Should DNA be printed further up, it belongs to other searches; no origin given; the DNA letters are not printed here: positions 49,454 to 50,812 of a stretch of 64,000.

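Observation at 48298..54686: Low-GC glycan-decoration island predicted to make and transfer a CDP-activated amino-alcohol phosphate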

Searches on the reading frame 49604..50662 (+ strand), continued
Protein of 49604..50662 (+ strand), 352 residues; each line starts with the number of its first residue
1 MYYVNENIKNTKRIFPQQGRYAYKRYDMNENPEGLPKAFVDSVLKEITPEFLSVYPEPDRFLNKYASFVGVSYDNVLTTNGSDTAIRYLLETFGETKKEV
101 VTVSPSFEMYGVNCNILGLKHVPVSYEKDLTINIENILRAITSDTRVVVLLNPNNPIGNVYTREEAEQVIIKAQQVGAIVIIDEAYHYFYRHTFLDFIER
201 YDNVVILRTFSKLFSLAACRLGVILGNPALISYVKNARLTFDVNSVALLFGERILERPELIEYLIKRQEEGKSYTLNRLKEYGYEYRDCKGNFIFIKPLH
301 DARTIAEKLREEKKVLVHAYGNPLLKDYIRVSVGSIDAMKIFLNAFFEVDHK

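Call 40: search_protein_families(library=pfam, proteins=[L069:5714-6934:+, L069:7003-7392:+, L069:7402-9222:+, L069:9233-9967:+, L069:11090-12376:+, L069:12395-13675:+], max_evalue=0.001)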
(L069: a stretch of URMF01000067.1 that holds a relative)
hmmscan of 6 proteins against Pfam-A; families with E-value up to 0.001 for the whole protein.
L069:5714-6934:+ (406 aa): 1 family
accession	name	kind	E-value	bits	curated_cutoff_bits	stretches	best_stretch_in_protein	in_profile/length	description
PF04464.20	Glyphos_transf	-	3.3e-63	214.3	22.1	1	23-402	6-365/367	CDP-Glycerol:Poly(glycerophosphate) glycerophosphotransferase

L069:7003-7392:+ (129 aa): 2 families
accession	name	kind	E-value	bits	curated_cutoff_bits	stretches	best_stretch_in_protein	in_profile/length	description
PF01467.32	CTP_transf_like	-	5.6e-25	88.5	21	1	5-124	1-131/133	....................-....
PF06574.18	FAD_syn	-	0.00024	21.4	27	0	2-29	7-34/158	FAD synthetase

L069:7402-9222:+ (606 aa): 1 family
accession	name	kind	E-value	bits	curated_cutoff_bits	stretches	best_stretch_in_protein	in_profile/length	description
PF00884.28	Sulfatase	-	3.9e-05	23.5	25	0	242-332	5-97/301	Sulfatase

L069:9233-9967:+ (244 aa): 2 families
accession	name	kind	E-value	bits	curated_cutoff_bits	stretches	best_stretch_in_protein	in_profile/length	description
PF12804.13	NTP_transf_3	-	1.5e-08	35.4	27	1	3-117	1-110/160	MobA-like NTP transferase domain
PF00483.29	NTP_transferase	-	9.9e-07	29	21.2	1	2-108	1-115/245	Nucleotidyl transferase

L069:11090-12376:+ (428 aa): 2 families
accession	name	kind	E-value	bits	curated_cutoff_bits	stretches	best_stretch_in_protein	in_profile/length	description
PF04991.19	LicD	-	1.7e-34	120.3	22.6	1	176-399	1-226/227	LicD family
PF08484.17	Methyltransf_14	-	5.9e-10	39.6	23.5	1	8-101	39-133/160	C-methyltransferase C-terminal domain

L069:12395-13675:+ (426 aa): 1 family
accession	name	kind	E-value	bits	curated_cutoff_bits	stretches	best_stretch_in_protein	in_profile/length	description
PF08484.17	Methyltransf_14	-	6.8e-06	26.4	23.5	1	6-104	42-147/160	C-methyltransferase C-terminal domain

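Call 55: search_protein_representatives(protein=window:49604-50659:+)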
Query: 352 residues. Proteins with E-value up to 0.001 (for the whole library): 25983; up to 1e-10: 11182; up to 1e-30: 745. The best 150 are listed.
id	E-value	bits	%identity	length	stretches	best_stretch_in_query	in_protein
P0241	2.3e-145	500.1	62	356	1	2-351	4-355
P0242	1.3e-107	376.0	50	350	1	1-350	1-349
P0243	1.8e-103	362.4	49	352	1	2-350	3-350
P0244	5.8e-99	347.6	64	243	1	109-350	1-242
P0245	8.8e-97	340.4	49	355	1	1-350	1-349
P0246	5.0e-93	328.1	78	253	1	2-187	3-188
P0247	9.5e-91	320.6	42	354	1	1-350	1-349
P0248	9.0e-89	314.1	43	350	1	1-350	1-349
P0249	9.7e-85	300.8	41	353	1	1-350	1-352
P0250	2.2e-84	299.6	42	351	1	3-345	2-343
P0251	9.1e-82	291.1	41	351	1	4-350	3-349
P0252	4.0e-81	289.0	43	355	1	3-350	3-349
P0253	6.2e-81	288.3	57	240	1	1-231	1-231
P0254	1.5e-80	287.0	66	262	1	25-222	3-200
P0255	7.7e-80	284.7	40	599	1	3-350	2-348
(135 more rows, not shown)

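Call 56: list_cluster_members(proteins=[P0241, P0242, P0243, P0245, P0247, P0248, P0249, P0250, P0251, P0252])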
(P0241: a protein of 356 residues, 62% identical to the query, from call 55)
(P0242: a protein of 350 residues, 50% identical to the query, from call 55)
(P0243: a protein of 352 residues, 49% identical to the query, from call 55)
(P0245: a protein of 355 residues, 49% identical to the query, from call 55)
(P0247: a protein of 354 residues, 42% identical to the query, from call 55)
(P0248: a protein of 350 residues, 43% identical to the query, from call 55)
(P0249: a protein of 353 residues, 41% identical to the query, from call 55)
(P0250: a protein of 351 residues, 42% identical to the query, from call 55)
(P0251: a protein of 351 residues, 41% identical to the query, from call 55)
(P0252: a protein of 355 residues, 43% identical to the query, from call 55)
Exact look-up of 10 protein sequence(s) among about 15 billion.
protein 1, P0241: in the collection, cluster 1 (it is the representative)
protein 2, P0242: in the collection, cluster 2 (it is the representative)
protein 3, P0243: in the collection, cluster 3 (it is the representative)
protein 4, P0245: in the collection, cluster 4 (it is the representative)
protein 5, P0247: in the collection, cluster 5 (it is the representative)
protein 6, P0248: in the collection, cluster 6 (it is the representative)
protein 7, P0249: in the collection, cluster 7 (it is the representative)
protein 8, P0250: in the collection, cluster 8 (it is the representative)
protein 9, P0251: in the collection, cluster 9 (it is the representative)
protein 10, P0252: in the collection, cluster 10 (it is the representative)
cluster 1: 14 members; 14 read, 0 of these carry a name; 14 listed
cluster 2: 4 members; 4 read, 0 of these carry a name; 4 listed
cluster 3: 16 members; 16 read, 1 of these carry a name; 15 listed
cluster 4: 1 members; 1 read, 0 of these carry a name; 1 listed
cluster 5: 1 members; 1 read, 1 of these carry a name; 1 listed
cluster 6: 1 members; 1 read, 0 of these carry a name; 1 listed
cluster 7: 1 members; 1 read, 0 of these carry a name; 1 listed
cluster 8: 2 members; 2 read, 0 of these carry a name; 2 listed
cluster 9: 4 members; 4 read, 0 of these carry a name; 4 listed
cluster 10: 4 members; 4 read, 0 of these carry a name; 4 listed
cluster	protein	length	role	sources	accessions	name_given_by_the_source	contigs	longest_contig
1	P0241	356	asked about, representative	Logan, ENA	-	-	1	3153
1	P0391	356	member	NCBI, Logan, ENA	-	-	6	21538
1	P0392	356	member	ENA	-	-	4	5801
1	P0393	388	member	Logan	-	-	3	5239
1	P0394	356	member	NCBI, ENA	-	-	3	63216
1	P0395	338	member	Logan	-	-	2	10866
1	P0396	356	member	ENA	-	-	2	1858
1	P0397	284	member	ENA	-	-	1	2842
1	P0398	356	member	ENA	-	-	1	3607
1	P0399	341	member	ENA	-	-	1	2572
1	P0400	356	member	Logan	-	-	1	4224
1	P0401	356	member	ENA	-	-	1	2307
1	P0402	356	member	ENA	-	-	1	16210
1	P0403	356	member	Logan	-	-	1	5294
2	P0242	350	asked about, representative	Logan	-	-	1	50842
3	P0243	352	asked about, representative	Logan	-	-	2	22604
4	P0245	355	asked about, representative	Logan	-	-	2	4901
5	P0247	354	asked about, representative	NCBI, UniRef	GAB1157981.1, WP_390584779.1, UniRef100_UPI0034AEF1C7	histidinol-phosphate transaminase [Paenibacillus illinoisensis] | pyridoxal phosphate-dependent aminotransferase n=1 Tax=Paenibacillus illinoisensis ...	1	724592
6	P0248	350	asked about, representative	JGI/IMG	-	-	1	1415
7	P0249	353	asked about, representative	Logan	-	-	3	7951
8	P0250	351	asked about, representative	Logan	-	-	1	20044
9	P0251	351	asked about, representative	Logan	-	-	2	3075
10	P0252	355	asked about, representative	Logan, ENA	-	-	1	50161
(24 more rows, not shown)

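Call 57: search_dna_similar(query=window:49604-50659:+, collection=plasmids, mode=protein, max_evalue=1e-40, max_rows=20)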
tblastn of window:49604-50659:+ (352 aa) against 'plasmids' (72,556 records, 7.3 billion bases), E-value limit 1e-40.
No match.

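Call 70: search_protein_families(library=ncbifam, proteins=[L067:11227-11961:+, L069:9233-9967:+], max_evalue=0.00001)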
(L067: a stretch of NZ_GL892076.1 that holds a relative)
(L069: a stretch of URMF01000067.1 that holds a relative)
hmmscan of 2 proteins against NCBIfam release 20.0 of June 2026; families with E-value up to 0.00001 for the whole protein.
L067:11227-11961:+ (244 aa): 11 families
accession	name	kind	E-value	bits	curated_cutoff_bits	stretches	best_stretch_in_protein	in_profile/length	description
NF041135.1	IPPtranDIPPsyn_Thcocales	equivalog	1.4e-13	50.6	580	1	3-240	1-223/419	bifunctional L-myo-inositol-1-phosphate cytidylyltransferase/CDP-L-myo-inositol myo-inositolphosphotransferase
NF045665.1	NTPtran_DVU1551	equivalog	5.3e-12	45.4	315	1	5-78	3-73/359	DVU_1551 family NTP transferase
NF041313.1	UDPGP_AglF_Halo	equivalog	1.5e-10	40.9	400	1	3-122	1-122/234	UTP--glucose-1-phosphate uridylyltransferase AglF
TIGR03992.1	Arch_glmU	subfamily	1.1e-09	37.6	292.1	1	3-126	1-127/393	bifunctional sugar-1-phosphate nucleotidylyltransferase/acetyltransferase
TIGR02623.1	G1P_cyt_trans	equivalog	1.4e-08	34.5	300.25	1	3-64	1-64/255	glucose-1-phosphate cytidylyltransferase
NF045761.1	NAMPUrTaseMurU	equivalog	2.3e-07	30.9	250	1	3-111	1-113/226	N-acetylmuramate alpha-1-phosphate uridylyltransferase MurU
TIGR03310.1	matur_MocA_YgfJ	equivalog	4.5e-07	30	186.45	1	5-77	2-72/188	molybdenum cofactor cytidylyltransferase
TIGR01173.1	glmU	equivalog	6.8e-07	28.5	366.85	1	5-73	3-70/452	bifunctional UDP-N-acetylglucosamine diphosphorylase/glucosamine-1-phosphate N-acetyltransferase GlmU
TIGR00453.1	ispD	equivalog_domain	8.5e-07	28.6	181.3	1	5-57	2-53/219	2-C-methyl-D-erythritol 4-phosphate cytidylyltransferase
NF045697.1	MurNAcPUrMurU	equivalog_domain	3.8e-06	26.5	370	1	6-167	1-172/229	N-acetylmuramate alpha-1-phosphate uridylyltransferase MurU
NF038362.1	Sden_1164_fam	equivalog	6.4e-06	25.8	300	0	5-159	4-168/266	Sden_1164 family protein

L069:9233-9967:+ (244 aa): 18 families
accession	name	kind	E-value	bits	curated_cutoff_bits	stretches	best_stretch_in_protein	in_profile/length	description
TIGR03992.1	Arch_glmU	subfamily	7.3e-17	61.3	292.1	1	1-125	1-128/393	bifunctional sugar-1-phosphate nucleotidylyltransferase/acetyltransferase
NF041313.1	UDPGP_AglF_Halo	equivalog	1e-14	54.6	400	1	1-116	1-117/234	UTP--glucose-1-phosphate uridylyltransferase AglF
NF041173.1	Sug_nt_acttase_Thmprot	equivalog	4.7e-11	42.3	600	1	1-216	1-213/405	bifunctional sugar-1-phosphate nucleotidylyltransferase/acetyltransferase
NF041135.1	IPPtranDIPPsyn_Thcocales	equivalog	7.5e-11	41.6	580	1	1-226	1-213/419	bifunctional L-myo-inositol-1-phosphate cytidylyltransferase/CDP-L-myo-inositol myo-inositolphosphotransferase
NF045761.1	NAMPUrTaseMurU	equivalog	7.8e-11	42.3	250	1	1-75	1-78/226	N-acetylmuramate alpha-1-phosphate uridylyltransferase MurU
TIGR02623.1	G1P_cyt_trans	equivalog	1e-10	41.5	300.25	1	1-70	1-70/255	glucose-1-phosphate cytidylyltransferase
TIGR01208.1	rmlA_long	equivalog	5.5e-10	38.7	320.25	1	2-100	1-103/353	glucose-1-phosphate thymidylyltransferase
NF049965.1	GlMnHpPGnyltfHddC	equivalog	1.9e-08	34.2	300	1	1-107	1-109/221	D-glycero-D-manno-heptose 1-phosphate guanosyltransferase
NF045665.1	NTPtran_DVU1551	equivalog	2.3e-08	33.5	315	1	2-78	2-73/359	DVU_1551 family NTP transferase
TIGR01173.1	glmU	equivalog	9.3e-08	31.3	366.85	1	1-104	1-102/452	bifunctional UDP-N-acetylglucosamine diphosphorylase/glucosamine-1-phosphate N-acetyltransferase GlmU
NF010937.0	PRK14357.1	equivalog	1.3e-06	27.6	658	1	1-106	1-101/448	bifunctional UDP-N-acetylglucosamine diphosphorylase/glucosamine-1-phosphate N-acetyltransferase GlmU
NF010934.1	PRK14354.1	equivalog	1.4e-06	27.1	450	1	3-67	2-63/447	bifunctional UDP-N-acetylglucosamine diphosphorylase/glucosamine-1-phosphate N-acetyltransferase GlmU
NF053639.1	Mfer334_fam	equivalog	1.5e-06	28.2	260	1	3-80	2-87/209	pseudomurein biosynthesis protein PmurB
TIGR00454.1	TIGR00454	hypoth_equivalog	1.8e-06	28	174.7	1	1-116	1-112/183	TIGR00454 family protein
NF010940.0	PRK14360.1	equivalog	2e-06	26.7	602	1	5-106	6-106/452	bifunctional UDP-N-acetylglucosamine diphosphorylase/glucosamine-1-phosphate N-acetyltransferase GlmU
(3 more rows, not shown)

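Call 88: search_protein_families(library=pfam, proteins=[L087:11458-12693:+, L087:9885-11195:-, L087:12718-13566:+, L087:13573-14658:+, L087:5053-5721:-, L087:5718-6170:-], max_evalue=1)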
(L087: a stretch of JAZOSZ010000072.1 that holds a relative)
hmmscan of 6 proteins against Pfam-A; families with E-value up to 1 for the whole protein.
L087:11458-12693:+ (411 aa): 0 families

L087:9885-11195:- (436 aa): 1 family
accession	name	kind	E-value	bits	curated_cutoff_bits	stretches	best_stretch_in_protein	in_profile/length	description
PF09594.16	GT87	-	2.9e-12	47.3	25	1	84-329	2-235/237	Glycosyltransferase family 87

L087:12718-13566:+ (282 aa): 2 families
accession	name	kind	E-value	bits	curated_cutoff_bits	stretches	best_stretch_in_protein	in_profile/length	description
PF01063.24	Aminotran_4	-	3.2e-44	151.9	28.5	1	32-245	2-216/223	Amino-transferase class IV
PF00183.23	HSP90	-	0.002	17.6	24.4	1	35-150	233-345/518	Hsp90 protein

L087:13573-14658:+ (361 aa): 17 families
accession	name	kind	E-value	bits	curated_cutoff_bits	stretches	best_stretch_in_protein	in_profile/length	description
PF00480.26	ROK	-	2.8e-26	93.1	22.9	1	94-309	13-222/294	ROK family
PF01047.28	MarR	-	1.9e-06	28.1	24.6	1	18-58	7-47/59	MarR family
PF12802.13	MarR_2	-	1.3e-05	25.7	27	1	19-64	10-57/61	MarR family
PF08279.18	HTH_11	-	0.00012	22.3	25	1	16-59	2-46/55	HTH domain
PF25213.1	HVO_A0261_N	-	0.00012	22.3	35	1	11-61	8-57/86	HVO_A0261 N-terminal domain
PF13412.12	HTH_24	-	0.00012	22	21.9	1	16-58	5-47/48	Winged helix-turn-helix DNA-binding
PF01325.25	Fe_dep_repress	-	0.00022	21.8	26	1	19-58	13-52/60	Iron dependent repressor, N-terminal DNA binding domain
PF12840.13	HTH_20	-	0.00024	21.4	27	1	16-59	6-49/51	Helix-turn-helix domain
PF13463.12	HTH_27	-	0.0005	20.7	22.2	1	18-71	7-59/68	Winged helix DNA-binding domain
PF24034.1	DUF7343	-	0.002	18.4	27.6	1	14-58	3-48/62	Domain of unknown function (DUF7343)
PF13545.12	HTH_Crp_2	-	0.0054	17.1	27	1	28-59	22-53/70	Crp-like helix-turn-helix domain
PF00392.27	GntR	-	0.061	13.4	27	0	34-58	30-54/64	Bacterial regulatory proteins, gntR family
PF01978.25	TrmB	-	0.065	13.5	25.6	1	25-60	19-54/68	Sugar-specific transcriptional regulator TrmB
PF04079.22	SMC_ScpB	-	0.13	12.2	27.4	1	20-68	89-134/160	Segregation and condensation complex subunit ScpB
PF02082.26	Rrf2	-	0.15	12.6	30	1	24-58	19-53/132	Iron-dependent Transcriptional regulator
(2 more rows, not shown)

L087:5053-5721:- (222 aa): 3 families
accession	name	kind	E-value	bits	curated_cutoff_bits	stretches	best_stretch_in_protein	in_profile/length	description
PF09922.15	LiaF-like_C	-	0.0045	17.3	29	1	139-194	19-74/114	Cell wall-active antibiotics response LiaF, C-terminal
PF24677.1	DUF7657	-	0.086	12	26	1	37-107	186-256/401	Domain of unknown function (DUF7657)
PF22570.1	LiaF-TM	-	0.57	11.5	27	0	7-116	1-97/98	LiaF transmembrane domain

L087:5718-6170:- (150 aa): 1 family
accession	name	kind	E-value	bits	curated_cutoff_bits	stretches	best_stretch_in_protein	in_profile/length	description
PF04397.21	LytTR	-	9.3e-20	71.1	22.6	1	50-142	4-96/98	LytTr DNA-binding domain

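Call 97: search_solved_structures(query=window:49604-50659:+, max_evalue=1e-35, show_alignments=1)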
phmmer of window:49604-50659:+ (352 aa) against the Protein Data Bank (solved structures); distinct sequences matched with E-value up to 1e-35: 2.
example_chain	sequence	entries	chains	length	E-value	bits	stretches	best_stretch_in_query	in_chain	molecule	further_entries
2f8j_A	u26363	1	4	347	7.6e-42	146.6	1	11-320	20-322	Histidinol-phosphate aminotransferase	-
1h1c_A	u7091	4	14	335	1e-41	146.2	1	11-320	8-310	HISTIDINOL-PHOSPHATE AMINOTRANSFERASE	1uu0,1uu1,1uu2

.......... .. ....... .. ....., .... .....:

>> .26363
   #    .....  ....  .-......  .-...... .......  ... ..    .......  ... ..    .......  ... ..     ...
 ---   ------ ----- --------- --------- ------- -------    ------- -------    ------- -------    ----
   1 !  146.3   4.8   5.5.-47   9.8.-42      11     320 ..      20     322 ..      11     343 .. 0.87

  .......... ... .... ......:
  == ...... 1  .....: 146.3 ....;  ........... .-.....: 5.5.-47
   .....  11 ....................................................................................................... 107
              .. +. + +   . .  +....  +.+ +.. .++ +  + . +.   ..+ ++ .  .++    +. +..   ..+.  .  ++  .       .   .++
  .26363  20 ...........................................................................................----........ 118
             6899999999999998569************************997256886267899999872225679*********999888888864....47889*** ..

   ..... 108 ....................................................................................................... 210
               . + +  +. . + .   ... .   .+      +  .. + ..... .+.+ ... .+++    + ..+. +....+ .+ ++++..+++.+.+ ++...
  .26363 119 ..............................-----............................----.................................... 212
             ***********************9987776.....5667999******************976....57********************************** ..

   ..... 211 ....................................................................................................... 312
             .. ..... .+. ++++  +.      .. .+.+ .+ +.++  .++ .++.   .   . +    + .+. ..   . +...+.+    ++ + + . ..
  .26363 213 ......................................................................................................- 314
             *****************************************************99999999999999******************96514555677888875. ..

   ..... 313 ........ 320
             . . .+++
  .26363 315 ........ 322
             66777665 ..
